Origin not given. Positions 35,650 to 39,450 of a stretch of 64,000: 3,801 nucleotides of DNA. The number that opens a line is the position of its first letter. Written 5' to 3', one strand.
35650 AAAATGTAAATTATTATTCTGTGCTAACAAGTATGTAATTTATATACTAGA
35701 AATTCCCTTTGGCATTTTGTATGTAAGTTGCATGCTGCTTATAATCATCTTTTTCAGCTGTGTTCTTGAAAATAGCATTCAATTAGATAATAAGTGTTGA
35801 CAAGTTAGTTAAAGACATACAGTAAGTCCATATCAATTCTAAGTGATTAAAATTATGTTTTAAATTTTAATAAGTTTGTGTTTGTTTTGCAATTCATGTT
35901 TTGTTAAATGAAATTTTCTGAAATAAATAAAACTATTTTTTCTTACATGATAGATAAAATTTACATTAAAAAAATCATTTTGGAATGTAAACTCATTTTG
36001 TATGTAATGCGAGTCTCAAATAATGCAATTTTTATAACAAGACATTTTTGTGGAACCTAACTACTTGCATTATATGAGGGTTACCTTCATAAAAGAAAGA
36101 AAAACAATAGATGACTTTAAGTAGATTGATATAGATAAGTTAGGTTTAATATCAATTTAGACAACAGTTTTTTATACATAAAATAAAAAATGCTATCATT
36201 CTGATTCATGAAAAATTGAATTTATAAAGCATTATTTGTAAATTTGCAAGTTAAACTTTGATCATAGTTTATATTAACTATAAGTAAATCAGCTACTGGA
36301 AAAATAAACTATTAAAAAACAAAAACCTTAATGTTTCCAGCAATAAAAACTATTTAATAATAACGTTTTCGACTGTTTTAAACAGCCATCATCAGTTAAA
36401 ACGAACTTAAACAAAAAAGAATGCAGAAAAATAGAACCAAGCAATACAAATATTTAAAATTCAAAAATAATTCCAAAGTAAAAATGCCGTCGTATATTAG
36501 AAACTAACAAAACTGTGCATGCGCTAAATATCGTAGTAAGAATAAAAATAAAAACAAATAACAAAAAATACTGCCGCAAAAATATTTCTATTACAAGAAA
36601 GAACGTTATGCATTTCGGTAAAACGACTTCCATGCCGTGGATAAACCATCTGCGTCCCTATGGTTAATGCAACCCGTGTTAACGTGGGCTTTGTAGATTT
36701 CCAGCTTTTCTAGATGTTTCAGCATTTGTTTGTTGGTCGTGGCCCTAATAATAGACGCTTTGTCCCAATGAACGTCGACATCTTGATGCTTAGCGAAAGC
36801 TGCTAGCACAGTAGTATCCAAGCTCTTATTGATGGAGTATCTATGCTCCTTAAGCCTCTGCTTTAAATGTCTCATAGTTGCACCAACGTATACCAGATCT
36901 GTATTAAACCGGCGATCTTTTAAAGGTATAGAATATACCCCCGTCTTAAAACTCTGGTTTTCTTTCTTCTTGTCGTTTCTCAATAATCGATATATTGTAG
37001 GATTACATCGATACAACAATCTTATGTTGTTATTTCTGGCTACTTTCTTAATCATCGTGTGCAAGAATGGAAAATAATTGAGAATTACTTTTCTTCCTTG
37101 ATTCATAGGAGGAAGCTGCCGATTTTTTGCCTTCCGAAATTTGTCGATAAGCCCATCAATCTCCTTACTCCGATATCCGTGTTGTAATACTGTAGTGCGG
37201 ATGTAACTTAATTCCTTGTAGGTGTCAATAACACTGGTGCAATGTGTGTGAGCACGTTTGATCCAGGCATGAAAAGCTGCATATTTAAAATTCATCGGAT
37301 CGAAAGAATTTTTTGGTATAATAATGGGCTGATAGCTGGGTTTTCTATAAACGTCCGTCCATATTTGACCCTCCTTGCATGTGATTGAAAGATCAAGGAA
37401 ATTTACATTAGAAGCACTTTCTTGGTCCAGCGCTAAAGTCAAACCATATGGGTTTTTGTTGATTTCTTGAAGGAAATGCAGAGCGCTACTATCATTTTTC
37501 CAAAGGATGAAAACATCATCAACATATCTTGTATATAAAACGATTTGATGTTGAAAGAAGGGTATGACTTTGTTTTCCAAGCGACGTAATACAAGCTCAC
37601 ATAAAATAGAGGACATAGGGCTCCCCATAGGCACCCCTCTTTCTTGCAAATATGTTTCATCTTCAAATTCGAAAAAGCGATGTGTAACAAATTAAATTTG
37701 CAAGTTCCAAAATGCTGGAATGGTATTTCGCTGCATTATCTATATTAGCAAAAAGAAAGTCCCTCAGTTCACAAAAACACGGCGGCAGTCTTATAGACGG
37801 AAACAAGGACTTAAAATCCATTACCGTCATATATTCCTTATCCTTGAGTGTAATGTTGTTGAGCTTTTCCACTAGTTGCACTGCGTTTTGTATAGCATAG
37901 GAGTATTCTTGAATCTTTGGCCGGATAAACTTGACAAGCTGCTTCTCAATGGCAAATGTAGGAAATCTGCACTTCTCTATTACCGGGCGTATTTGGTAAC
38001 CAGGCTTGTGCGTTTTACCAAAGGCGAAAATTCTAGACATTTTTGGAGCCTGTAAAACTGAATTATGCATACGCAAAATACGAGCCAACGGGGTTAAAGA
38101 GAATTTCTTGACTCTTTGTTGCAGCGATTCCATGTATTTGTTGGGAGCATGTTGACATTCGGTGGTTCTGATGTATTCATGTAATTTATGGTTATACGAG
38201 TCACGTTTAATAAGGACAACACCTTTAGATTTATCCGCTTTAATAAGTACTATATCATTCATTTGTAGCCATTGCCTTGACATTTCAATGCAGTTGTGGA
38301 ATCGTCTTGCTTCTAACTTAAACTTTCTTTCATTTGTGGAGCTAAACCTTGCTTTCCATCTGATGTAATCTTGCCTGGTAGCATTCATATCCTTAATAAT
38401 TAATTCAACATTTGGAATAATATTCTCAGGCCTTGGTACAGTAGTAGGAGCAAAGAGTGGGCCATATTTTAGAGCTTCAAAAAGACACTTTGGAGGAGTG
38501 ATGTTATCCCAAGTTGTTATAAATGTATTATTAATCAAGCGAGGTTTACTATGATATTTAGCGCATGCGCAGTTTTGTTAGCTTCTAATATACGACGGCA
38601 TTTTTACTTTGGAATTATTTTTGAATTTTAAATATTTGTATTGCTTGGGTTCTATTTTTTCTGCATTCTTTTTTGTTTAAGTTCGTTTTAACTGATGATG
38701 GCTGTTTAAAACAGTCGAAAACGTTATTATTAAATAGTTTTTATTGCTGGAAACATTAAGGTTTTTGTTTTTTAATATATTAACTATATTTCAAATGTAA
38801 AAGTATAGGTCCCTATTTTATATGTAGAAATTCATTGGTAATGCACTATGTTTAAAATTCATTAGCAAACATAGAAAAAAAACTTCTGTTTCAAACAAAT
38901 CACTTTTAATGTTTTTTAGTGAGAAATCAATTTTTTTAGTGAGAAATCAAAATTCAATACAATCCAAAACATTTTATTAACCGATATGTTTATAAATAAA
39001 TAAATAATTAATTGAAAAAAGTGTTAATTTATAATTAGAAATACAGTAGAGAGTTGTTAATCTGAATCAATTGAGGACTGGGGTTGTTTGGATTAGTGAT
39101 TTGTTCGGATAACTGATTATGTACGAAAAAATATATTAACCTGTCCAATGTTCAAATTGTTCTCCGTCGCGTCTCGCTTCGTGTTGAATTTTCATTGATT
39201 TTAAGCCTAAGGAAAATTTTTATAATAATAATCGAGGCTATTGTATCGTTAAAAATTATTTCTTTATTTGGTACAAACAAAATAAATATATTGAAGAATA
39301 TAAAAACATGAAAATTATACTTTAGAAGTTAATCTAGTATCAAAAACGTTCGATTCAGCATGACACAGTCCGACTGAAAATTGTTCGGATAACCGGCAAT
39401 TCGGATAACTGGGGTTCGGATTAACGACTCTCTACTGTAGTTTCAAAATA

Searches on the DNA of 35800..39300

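Call 21: search_rna_families(source=window, start=35800, end=39300, threshold=evalue, max_evalue=1, show_alignments=2)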
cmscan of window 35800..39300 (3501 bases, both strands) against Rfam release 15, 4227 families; matches with E-value up to 1: 0.
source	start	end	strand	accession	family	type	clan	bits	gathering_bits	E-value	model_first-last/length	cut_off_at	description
